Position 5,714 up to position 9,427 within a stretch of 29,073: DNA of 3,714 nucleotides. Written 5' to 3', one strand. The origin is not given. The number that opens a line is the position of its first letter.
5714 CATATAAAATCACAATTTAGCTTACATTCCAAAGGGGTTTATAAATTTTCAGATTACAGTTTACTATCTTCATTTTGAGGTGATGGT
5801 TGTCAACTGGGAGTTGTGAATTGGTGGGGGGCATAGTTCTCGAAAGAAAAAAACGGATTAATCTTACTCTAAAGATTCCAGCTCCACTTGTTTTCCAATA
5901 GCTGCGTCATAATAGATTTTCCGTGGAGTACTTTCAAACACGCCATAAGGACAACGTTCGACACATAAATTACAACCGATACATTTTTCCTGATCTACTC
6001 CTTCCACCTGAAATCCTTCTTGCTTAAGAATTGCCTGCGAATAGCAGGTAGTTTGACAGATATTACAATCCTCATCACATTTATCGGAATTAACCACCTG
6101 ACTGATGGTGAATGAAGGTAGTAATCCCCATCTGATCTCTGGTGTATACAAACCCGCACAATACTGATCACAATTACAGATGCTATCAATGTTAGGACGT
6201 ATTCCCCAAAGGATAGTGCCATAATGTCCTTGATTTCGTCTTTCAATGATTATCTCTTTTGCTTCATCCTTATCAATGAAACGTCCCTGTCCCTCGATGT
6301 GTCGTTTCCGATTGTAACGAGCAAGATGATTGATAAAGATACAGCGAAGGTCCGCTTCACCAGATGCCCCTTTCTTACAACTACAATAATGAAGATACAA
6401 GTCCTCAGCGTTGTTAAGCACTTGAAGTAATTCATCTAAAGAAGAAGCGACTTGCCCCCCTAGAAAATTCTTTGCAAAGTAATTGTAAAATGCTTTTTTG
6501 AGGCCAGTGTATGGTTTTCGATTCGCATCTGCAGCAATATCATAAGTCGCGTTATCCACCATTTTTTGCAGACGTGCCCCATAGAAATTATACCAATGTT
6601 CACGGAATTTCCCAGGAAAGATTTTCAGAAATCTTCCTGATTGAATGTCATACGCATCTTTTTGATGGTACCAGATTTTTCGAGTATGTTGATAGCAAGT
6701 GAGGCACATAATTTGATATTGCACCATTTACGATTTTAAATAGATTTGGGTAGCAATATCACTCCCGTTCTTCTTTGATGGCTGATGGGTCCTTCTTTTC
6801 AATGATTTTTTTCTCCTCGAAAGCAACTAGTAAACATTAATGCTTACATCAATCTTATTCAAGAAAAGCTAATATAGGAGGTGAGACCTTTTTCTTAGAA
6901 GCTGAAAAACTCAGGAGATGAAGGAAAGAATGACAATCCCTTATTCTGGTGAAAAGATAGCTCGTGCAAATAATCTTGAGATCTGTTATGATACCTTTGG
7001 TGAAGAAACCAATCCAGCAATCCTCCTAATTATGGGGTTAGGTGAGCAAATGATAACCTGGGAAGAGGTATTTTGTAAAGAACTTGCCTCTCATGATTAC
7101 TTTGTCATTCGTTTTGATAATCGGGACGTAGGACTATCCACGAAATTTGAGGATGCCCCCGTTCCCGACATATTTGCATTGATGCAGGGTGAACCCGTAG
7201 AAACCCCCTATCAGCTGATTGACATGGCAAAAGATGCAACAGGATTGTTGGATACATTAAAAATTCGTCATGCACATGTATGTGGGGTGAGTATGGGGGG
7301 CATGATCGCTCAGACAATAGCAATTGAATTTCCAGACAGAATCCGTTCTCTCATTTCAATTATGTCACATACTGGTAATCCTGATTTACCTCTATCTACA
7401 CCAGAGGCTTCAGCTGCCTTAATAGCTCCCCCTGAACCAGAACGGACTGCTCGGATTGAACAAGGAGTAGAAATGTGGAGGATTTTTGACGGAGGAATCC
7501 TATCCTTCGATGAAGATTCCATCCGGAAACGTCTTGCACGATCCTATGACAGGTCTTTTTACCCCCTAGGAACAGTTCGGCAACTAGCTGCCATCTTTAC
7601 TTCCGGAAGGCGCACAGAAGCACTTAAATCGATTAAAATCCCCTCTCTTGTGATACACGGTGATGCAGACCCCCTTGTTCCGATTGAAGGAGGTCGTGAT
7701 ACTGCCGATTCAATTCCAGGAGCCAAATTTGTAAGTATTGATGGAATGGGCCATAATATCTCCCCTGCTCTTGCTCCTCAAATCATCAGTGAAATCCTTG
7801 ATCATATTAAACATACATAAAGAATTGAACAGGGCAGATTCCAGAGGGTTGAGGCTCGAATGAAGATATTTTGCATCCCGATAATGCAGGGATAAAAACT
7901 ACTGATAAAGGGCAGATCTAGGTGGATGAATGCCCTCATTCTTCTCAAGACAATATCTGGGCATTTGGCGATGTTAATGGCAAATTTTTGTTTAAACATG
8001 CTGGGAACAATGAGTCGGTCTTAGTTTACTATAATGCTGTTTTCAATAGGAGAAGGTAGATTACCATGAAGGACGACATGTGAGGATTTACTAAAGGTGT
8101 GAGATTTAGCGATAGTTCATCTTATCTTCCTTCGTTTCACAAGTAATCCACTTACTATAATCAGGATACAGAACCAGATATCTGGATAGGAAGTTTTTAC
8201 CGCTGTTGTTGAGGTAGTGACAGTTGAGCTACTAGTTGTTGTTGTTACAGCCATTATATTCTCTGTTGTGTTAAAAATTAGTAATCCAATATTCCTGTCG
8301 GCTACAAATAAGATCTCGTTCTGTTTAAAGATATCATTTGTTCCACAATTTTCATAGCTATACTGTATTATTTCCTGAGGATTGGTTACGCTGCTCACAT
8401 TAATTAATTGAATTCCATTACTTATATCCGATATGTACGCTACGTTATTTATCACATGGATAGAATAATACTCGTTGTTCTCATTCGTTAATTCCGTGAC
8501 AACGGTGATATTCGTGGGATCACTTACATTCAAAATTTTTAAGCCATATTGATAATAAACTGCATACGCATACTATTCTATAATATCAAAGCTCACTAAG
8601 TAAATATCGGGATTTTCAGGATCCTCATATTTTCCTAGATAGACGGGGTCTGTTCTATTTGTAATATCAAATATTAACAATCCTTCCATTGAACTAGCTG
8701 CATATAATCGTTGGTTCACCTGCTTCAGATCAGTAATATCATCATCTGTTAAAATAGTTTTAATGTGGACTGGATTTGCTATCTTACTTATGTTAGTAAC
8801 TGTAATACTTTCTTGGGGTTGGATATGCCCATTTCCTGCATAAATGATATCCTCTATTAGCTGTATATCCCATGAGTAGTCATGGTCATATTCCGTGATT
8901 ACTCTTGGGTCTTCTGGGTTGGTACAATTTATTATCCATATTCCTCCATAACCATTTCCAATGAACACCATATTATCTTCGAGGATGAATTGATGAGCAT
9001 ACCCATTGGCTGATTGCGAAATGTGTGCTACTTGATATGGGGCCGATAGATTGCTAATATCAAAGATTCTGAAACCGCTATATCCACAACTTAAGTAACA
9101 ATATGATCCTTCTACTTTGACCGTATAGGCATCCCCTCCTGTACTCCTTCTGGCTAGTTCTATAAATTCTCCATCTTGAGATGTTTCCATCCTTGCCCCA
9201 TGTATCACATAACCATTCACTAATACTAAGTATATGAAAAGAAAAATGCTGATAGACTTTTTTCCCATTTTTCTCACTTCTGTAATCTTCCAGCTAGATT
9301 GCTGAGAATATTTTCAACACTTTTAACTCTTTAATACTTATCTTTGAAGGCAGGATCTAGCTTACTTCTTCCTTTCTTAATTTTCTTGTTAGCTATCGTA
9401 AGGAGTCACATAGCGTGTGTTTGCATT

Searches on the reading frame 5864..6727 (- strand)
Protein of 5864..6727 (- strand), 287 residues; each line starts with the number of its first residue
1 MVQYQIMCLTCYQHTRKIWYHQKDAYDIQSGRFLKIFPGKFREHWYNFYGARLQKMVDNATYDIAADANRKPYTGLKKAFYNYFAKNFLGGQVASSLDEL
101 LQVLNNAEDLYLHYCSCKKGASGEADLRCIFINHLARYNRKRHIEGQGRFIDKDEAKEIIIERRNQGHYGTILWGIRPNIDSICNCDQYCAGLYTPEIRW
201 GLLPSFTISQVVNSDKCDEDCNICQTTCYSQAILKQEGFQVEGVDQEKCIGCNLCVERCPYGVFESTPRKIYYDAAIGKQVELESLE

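Call 12: search_protein_families(library=pfam, proteins=[window:5864-6727:-], max_evalue=0.01)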
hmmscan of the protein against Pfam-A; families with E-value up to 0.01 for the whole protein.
window:5864-6727:- (287 aa): 13 families
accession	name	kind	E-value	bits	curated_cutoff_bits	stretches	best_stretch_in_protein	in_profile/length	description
PF00037.32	Fer4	-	1.8e-07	31.1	21.1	1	244-264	3-23/24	4Fe-4S binding domain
PF12837.12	Fer4_6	-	5.1e-07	29.8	25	1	244-264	4-24/24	4Fe-4S binding domain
PF12838.12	Fer4_7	-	1.5e-06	29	27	1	216-263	1-52/52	4Fe-4S dicluster domain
PF14697.11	Fer4_21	-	1.6e-06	28.6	35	1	212-261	3-53/59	4Fe-4S dicluster domain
PF13237.11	Fer4_10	-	4.3e-05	23.8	25.5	1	211-260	3-53/53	4Fe-4S dicluster domain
PF13187.11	Fer4_9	-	5.8e-05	23.5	27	1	217-262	2-50/52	4Fe-4S dicluster domain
PF12797.12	Fer4_2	-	0.0001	22.5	24.5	1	244-261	5-22/22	4Fe-4S binding domain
PF25160.1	LdpA_Fe-S-bd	-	0.00019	21.6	27.6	1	217-266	1-45/49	LdpA Fe-S cluster-binding domain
PF13484.11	Fer4_16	-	0.0002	22.5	30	1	248-269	1-21/66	4Fe-4S double cluster binding domain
PF13370.11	Fer4_13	-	0.00065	20.8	24.5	1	244-269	1-25/58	4Fe-4S single cluster domain of Ferredoxin I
PF13459.11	Fer4_15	-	0.0024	19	22.4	1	244-260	3-19/66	4Fe-4S single cluster domain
PF12800.12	Fer4_4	-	0.0033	18.1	24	1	247-262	2-17/17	4Fe-4S binding domain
PF13183.11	Fer4_8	-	0.0054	17.7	27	1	247-278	3-35/68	4Fe-4S dicluster domain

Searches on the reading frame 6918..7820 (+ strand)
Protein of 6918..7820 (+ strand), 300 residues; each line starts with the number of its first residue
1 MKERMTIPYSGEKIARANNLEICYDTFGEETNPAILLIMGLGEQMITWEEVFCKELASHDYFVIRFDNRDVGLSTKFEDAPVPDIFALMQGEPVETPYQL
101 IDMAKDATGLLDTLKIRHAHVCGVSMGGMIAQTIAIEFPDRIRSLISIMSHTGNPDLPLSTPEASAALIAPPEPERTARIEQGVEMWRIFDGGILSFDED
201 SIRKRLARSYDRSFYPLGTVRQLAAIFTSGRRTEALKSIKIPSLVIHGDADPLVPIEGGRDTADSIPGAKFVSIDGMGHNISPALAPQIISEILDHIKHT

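Call 12: search_protein_families(library=pfam, proteins=[window:6918-7820:+], max_evalue=0.01)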
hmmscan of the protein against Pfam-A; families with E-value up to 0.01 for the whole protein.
window:6918-7820:+ (300 aa): 5 families
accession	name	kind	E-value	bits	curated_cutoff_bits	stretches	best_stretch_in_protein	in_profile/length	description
PF00561.26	Abhydrolase_1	-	5.2e-25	89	25.8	1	33-281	1-240/245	alpha/beta hydrolase fold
PF12146.15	Hydrolase_4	-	4.7e-15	56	27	1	32-281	4-234/239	Serine aminopeptidase, S33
PF12697.13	Abhydrolase_6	-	5.6e-11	44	26.3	1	54-288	21-212/217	Alpha/beta hydrolase family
PF08386.16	Abhydrolase_4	-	1.2e-05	25.8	21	1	239-282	33-76/103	TAP-like protein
PF02230.22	Abhydrolase_2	-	0.0044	17.3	23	0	239-283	155-203/217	Phospholipase/Carboxylesterase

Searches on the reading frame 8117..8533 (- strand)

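Call 12: search_protein_families(library=pfam, proteins=[window:8117-8533:-], max_evalue=0.01)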
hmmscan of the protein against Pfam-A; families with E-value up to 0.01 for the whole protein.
window:8117-8533:- (138 aa): 1 family
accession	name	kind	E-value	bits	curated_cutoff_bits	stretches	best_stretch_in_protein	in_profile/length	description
PF20539.3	DUF6754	-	0.0084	15.7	27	1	40-83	96-141/257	Domain of unknown function (DUF6754)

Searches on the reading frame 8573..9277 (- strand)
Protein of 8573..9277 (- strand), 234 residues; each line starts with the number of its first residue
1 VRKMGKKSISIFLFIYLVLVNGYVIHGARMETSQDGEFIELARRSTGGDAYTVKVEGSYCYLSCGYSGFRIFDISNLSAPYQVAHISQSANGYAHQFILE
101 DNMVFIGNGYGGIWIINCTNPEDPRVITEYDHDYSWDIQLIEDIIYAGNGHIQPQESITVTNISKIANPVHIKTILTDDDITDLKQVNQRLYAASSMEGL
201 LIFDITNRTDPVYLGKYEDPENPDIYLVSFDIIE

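Call 12: search_protein_families(library=pfam, proteins=[window:8573-9277:-], max_evalue=0.01)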
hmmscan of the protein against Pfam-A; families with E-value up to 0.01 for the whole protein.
window:8573-9277:- (234 aa): 3 families
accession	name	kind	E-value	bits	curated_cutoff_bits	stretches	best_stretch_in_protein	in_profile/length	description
PF08309.17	LVIVD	-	3.6e-11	42.7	20.2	1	47-81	1-35/42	LVIVD repeat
PF09346.15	SMI1_KNR4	-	0.007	17.4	25.4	0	38-129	22-106/125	SMI1 / KNR4 family (SUKH-1)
PF09826.15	Beta_propel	-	0.008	15.5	22.4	0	52-196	16-130/495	Beta propeller domain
